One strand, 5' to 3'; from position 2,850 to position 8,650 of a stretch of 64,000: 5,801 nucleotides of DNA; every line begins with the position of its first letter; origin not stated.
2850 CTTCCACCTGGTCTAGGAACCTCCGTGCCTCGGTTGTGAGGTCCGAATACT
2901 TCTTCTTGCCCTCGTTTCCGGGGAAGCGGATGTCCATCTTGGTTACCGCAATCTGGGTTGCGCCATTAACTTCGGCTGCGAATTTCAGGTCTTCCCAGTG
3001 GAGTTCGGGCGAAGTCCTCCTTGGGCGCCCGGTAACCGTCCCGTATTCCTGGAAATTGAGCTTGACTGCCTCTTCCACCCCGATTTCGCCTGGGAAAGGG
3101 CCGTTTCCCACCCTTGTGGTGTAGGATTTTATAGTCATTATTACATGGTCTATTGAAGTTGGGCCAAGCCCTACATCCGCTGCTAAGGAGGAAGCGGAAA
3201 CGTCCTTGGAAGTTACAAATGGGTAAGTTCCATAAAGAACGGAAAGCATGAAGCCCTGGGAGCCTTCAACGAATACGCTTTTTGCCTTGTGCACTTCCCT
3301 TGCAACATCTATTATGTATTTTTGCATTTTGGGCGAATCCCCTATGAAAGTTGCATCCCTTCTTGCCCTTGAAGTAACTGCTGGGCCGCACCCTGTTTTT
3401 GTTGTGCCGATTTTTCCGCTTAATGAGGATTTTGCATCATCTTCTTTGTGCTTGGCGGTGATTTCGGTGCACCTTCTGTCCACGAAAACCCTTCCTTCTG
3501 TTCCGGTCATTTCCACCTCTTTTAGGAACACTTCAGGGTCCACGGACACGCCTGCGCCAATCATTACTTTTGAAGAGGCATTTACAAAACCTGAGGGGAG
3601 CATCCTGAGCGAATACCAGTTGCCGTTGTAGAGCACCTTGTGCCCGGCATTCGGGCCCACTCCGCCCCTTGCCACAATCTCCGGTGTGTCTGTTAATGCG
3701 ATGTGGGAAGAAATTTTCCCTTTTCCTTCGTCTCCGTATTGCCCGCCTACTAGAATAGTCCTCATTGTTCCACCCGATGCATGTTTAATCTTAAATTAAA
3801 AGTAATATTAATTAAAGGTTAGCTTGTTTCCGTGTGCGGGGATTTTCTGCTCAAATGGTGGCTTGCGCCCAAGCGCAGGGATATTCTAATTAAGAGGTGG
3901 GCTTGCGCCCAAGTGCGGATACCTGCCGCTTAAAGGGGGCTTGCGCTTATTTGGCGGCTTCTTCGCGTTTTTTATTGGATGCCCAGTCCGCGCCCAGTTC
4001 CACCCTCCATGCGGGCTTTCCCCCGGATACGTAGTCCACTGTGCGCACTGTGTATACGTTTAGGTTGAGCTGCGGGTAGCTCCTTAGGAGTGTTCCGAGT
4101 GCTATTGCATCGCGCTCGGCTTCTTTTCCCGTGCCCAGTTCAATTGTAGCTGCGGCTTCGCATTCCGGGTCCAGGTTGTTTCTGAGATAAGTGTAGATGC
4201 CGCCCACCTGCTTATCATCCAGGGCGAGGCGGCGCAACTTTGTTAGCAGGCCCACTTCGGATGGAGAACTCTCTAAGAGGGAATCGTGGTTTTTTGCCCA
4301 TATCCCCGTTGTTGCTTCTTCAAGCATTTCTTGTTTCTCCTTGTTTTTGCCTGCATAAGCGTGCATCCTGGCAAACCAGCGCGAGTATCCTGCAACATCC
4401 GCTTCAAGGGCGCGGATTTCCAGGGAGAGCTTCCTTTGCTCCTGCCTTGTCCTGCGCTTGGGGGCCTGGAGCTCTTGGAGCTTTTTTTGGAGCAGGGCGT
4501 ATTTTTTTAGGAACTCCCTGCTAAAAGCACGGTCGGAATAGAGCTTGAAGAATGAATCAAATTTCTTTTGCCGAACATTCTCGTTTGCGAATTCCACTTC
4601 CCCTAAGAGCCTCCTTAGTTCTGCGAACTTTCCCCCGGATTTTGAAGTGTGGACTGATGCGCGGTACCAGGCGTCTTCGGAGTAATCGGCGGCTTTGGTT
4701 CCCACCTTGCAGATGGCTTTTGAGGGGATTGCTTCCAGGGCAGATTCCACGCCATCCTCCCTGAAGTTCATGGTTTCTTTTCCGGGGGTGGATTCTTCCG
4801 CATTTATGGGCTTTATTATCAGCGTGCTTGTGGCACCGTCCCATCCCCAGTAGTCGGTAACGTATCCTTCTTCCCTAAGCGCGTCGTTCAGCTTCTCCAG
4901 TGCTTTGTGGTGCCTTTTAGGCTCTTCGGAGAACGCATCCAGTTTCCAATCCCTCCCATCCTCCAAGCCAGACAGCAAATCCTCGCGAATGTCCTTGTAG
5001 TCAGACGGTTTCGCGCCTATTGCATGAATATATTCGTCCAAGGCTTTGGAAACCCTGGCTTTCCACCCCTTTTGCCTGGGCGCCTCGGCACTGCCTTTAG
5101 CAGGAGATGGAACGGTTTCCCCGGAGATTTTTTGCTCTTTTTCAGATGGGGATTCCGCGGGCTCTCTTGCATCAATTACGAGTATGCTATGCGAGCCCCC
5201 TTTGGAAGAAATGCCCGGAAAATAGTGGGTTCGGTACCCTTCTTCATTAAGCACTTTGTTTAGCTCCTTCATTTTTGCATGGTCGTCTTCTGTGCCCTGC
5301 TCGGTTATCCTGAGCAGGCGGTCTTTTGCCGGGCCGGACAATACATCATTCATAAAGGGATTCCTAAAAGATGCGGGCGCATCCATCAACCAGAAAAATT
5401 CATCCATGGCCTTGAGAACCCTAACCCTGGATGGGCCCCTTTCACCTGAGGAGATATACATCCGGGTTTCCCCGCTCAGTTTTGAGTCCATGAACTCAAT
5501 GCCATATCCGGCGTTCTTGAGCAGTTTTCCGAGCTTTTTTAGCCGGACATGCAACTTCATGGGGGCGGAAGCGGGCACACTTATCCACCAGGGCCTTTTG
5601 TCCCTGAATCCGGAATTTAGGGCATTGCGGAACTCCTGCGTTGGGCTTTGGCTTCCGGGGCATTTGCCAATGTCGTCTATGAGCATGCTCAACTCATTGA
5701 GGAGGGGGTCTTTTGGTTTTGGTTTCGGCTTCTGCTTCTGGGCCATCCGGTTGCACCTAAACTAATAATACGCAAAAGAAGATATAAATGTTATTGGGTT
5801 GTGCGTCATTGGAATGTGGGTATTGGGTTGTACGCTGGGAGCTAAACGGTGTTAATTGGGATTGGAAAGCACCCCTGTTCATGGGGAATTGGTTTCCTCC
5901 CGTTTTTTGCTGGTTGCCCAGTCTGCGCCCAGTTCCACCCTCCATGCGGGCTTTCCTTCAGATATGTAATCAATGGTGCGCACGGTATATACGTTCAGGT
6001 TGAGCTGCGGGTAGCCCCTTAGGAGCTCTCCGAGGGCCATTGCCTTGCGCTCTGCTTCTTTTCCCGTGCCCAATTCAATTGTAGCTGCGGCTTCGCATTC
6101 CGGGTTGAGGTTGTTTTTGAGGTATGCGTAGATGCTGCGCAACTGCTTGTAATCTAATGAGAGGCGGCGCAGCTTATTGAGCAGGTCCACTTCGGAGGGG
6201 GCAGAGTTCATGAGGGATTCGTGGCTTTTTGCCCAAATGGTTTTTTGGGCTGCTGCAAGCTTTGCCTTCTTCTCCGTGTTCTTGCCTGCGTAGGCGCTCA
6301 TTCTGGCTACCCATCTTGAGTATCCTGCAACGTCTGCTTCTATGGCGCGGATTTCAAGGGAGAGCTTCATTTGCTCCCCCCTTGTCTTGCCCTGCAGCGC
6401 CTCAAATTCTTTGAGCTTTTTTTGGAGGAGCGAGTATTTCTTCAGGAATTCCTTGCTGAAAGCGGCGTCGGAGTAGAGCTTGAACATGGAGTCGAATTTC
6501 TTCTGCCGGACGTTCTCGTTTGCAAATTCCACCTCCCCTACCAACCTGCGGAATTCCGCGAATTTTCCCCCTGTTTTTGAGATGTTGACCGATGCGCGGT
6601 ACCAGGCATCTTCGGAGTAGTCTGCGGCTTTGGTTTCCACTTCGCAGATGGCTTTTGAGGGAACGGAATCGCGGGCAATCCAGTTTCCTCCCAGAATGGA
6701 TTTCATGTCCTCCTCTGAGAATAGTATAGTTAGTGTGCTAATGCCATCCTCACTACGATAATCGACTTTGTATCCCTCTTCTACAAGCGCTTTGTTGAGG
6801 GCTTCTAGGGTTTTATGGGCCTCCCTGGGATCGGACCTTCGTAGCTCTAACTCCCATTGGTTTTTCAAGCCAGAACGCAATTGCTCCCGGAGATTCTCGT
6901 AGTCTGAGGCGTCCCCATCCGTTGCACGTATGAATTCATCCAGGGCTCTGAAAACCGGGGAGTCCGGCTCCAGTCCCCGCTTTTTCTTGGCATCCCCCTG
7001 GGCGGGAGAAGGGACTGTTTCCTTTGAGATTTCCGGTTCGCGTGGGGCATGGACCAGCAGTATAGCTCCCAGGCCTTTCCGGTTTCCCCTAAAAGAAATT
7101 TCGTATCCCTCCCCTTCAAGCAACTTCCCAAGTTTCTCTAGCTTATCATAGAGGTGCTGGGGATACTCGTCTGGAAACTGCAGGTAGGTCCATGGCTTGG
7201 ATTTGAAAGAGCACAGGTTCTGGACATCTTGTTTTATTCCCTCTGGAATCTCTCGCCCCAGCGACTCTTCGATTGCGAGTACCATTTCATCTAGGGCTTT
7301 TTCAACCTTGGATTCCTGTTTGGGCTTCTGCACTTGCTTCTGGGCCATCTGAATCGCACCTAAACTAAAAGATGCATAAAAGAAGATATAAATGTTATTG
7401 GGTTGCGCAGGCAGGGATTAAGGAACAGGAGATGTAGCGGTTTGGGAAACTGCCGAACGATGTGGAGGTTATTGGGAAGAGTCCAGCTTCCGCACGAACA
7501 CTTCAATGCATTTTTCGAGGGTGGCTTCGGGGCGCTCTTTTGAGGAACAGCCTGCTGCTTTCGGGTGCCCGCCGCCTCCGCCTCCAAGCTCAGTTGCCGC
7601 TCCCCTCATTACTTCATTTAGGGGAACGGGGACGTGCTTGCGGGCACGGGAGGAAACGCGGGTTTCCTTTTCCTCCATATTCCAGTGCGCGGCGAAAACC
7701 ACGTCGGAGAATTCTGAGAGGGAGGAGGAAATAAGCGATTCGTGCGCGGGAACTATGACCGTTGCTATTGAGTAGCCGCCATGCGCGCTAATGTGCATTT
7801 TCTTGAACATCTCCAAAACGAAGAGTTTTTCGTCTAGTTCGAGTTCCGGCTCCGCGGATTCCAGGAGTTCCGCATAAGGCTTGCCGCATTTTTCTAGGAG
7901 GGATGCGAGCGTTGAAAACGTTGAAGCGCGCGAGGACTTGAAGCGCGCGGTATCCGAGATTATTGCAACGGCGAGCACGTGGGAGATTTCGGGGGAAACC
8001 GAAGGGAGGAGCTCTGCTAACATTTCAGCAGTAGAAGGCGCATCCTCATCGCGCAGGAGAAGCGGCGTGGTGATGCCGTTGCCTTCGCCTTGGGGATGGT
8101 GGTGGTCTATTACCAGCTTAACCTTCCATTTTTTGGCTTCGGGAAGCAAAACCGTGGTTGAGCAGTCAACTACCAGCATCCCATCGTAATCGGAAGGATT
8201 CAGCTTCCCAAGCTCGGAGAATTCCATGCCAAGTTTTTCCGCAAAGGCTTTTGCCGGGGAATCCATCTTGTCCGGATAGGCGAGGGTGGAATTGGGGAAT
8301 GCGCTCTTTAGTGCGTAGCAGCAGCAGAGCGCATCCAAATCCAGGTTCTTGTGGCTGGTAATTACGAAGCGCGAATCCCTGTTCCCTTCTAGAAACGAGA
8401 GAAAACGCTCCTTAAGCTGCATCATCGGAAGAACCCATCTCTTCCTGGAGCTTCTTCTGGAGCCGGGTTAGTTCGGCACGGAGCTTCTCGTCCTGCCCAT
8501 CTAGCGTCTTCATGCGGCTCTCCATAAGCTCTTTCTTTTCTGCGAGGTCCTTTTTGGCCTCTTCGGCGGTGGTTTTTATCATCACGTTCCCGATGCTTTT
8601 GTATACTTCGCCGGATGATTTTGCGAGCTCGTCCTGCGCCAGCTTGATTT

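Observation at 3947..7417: Tandem duplicated pair of modular proteins (599/489 aa) including duplicated promoter and leader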

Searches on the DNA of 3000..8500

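Call 89: search_rna_families(source=window, start=3000, end=8500, threshold=evalue, max_evalue=0.1)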
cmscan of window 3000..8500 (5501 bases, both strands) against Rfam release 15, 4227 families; matches with E-value up to 0.1: 0.
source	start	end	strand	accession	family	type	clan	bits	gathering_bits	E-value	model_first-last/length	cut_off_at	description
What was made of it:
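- Tried and rejected: Rfam on 3000-8500 (call 89).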

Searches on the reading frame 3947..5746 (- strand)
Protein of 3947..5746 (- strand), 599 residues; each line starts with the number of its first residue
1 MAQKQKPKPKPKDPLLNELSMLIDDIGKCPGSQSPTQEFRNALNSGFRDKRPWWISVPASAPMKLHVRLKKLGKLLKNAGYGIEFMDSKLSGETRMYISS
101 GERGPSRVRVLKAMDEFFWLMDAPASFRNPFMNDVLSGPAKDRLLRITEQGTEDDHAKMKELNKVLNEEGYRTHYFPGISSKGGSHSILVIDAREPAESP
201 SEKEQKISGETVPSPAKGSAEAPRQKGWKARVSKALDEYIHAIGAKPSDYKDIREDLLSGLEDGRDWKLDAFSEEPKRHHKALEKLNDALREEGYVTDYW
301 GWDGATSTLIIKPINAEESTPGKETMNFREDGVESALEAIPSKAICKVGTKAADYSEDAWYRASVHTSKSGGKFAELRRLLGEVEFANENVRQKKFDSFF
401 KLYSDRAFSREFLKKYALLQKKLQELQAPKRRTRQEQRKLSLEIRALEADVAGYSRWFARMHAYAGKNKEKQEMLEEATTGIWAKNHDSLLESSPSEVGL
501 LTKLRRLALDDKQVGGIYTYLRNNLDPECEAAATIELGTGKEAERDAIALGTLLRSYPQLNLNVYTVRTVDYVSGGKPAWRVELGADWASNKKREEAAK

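Call 6: search_protein_families(library=pfam, proteins=[window:3947-5746:-], max_evalue=1)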
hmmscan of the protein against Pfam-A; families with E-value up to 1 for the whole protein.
window:3947-5746:- (599 aa): 0 families
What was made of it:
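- On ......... / WhiA: No Pfam hit (call 6).
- Closest known: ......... homing endonuclease / WhiA N-terminal fold. Different: No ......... Pfam match (call 6).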

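Call 7: search_protein_families(library=ncbifam, proteins=[window:3947-5746:-], max_evalue=1)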
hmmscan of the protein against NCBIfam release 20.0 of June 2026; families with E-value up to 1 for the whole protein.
window:3947-5746:- (599 aa): 1 family
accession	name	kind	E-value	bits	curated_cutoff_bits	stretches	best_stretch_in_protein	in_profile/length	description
TIGR02971.1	heterocyst_DevB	subfamily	0.038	13.4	129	1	364-471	93-196/327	ABC exporter membrane fusion protein, DevB family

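Call 45: search_protein_families(library=phrogs, proteins=[window:3947-5746:-], max_evalue=0.1)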
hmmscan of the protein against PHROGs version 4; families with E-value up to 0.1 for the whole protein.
window:3947-5746:- (599 aa): 0 families

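Call 82: search_protein_families(library=padloc, proteins=[window:3947-5746:-], max_evalue=0.1)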
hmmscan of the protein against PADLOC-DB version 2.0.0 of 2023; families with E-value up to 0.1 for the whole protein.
window:3947-5746:- (599 aa): 0 families
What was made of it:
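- On Anti-phage defence systems (PADLOC): 0 families for the pair, relatives and neighbours (call 82).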

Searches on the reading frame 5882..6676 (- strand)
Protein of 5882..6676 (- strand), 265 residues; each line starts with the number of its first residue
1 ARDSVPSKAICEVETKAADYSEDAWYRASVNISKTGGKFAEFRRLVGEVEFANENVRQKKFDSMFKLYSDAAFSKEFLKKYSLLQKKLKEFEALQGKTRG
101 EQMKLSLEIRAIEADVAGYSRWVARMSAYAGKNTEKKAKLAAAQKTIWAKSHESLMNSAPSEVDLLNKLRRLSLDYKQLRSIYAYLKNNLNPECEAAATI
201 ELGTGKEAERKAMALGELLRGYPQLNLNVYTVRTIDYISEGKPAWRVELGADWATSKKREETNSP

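Call 25: find_homologous_proteins(query=A2, max_evalue=0.001)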
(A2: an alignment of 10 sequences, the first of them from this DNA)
Query A2 (10 sequences) (265 aa, profile of the alignment): 2 proteins with E <= 0.001 among 6060 candidates.
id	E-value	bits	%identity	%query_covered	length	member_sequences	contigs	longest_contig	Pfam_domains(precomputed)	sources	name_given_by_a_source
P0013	1.2e-83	299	47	94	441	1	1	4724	-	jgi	jgi:hypothetical protein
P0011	1.0e-81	292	23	78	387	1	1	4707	-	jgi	jgi:hypothetical protein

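Call 26: find_encoding_contigs(protein=P0013, flank=10000)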
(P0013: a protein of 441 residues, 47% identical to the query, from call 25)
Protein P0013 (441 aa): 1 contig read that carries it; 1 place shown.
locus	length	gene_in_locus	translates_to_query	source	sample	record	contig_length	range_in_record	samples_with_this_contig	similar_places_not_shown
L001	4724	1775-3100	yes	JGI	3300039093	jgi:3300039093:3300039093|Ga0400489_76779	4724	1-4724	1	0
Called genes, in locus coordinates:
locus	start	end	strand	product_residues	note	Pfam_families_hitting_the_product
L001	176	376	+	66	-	-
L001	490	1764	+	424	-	-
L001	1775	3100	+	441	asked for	-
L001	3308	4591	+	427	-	-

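Call 34: find_related_loci(query=A3, collection=genome_contigs, flank=10000)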
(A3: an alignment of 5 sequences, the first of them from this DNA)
Query A3 (265 aa) in genome_contigs; peptide patterns used: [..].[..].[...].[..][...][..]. (x = any residue, [..] = any of these).
87 stretches matched a pattern, but none encodes a relative of the query by tblastn (E <= 1e-3).

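Call 35: find_related_loci(query=A3, collection=viral_contigs, flank=10000)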
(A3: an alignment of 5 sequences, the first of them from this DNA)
Query A3 (265 aa) in viral_contigs; peptide patterns used: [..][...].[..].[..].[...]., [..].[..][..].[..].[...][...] (x = any residue, [..] = any of these).
28 stretches matched a pattern, but none encodes a relative of the query by tblastn (E <= 1e-3).
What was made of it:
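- On Viral or plasmid proteins: IMG/VR gave none (call 35).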

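Call 36: find_related_loci(query=A3, collection=metagenome_contigs, flank=10000)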
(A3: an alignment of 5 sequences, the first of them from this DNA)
Query A3 (265 aa) in metagenome_contigs; peptide patterns used: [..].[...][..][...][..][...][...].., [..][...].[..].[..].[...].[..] (x = any residue, [..] = any of these).
184 stretches matched a pattern, but none encodes a relative of the query by tblastn (E <= 1e-3).

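Call 44: search_solved_structures(query=A2, max_evalue=10)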
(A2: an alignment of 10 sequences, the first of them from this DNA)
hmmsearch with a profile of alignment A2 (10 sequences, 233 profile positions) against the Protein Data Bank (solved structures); distinct sequences matched with E-value up to 10: 3.
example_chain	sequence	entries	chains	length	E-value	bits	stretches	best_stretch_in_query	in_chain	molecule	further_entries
5o9e_B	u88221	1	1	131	0.53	13.4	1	67-105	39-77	Putative U3 small nucleolar ribonucleoprotein protein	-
8b4m_A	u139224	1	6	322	1.4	12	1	83-132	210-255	Terpene synthase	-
8b4l_E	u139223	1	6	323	1.4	12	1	83-132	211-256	Terpene synthase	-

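Call 45: search_protein_families(library=phrogs, proteins=[P0013], max_evalue=0.1)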
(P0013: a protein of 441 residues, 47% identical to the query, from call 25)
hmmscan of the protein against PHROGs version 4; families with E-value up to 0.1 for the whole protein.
P0013 (441 aa): 0 families

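Call 46: search_protein_families(library=pfam, proteins=[P0013], max_evalue=0.1)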
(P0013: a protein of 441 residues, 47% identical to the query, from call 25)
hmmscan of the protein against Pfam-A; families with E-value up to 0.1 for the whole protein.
P0013 (441 aa): 1 family
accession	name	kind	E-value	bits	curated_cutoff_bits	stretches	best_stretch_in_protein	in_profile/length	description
PF14282.11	FlxA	-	0.078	13.5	26.3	1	194-239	17-66/101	FlxA-like protein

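Call 82: search_protein_families(library=padloc, proteins=[P0013], max_evalue=0.1)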
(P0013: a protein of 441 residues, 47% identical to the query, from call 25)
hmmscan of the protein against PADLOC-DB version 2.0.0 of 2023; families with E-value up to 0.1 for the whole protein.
P0013 (441 aa): 0 families

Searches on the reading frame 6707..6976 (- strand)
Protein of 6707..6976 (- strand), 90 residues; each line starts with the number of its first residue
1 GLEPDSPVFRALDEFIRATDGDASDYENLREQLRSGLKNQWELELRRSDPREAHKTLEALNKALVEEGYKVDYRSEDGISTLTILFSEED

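Call 84: search_solved_structures(query=A7, max_evalue=10)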
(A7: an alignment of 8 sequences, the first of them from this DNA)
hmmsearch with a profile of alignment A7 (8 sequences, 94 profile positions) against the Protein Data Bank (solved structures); distinct sequences matched with E-value up to 10: 20.
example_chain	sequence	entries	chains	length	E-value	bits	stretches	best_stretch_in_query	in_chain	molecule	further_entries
9szu_A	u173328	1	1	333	0.01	19.1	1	22-74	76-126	PLZ2.3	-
2jvf_A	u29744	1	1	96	0.041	17.2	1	36-91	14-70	de novo protein M7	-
6p0f_A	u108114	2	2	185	0.068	16.4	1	33-73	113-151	GTPase subunit of restriction endonuclease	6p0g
3mt0_A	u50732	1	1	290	0.094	16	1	29-86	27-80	uncharacterized protein PA1789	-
7mq5_A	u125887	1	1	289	0.095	16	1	29-86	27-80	Universal stress protein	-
2fic_A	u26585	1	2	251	0.11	15.8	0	3-65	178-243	Myc box-dependent-interacting protein 1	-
5gy2_C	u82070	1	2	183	0.16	15.2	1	9-61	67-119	Flagellin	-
6ut5_A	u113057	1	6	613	0.19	15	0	33-73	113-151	GTPase subunit of restriction endonuclease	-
8qby_Q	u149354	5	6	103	0.34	14.2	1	24-52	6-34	ETC complex I subunit conserved region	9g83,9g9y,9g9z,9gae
8fre_A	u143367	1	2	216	0.38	14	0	19-71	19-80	RBL4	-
8gjg_A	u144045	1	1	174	0.43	13.9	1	5-61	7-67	gluc_A04_0005 Binder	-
1knz_A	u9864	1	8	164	0.45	13.8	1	30-74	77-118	Nonstructural RNA-binding Protein 34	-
6mrr_A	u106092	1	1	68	0.53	13.6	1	47-74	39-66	Foldit1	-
2ekl_A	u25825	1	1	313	0.68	13.2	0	60-82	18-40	D-3-phosphoglycerate dehydrogenase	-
9t0z_H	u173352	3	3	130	0.89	12.9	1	59-89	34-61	Small ribosomal subunit protein uS8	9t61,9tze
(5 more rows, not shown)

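Call 85: find_homologous_proteins(query=A7, max_evalue=0.01)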
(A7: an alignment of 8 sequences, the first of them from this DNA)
Query A7 (8 sequences): 2479 candidates shared short words with the query, none scored E <= 0.01.

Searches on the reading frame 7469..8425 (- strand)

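Call 94: search_protein_families(library=pfam, proteins=[window:7469-8425:-], max_evalue=0.001)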
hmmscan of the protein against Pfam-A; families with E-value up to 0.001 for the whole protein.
window:7469-8425:- (318 aa): 2 families
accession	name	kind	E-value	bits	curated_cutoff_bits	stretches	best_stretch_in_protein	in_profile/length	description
PF01368.27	DHH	-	6.1e-12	46.4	28.1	1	20-141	2-103/125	DHH family, N-terminal domain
PF02272.25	DHHA1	-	6.2e-10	39.9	25.9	1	246-308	35-94/102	DHHA1 domain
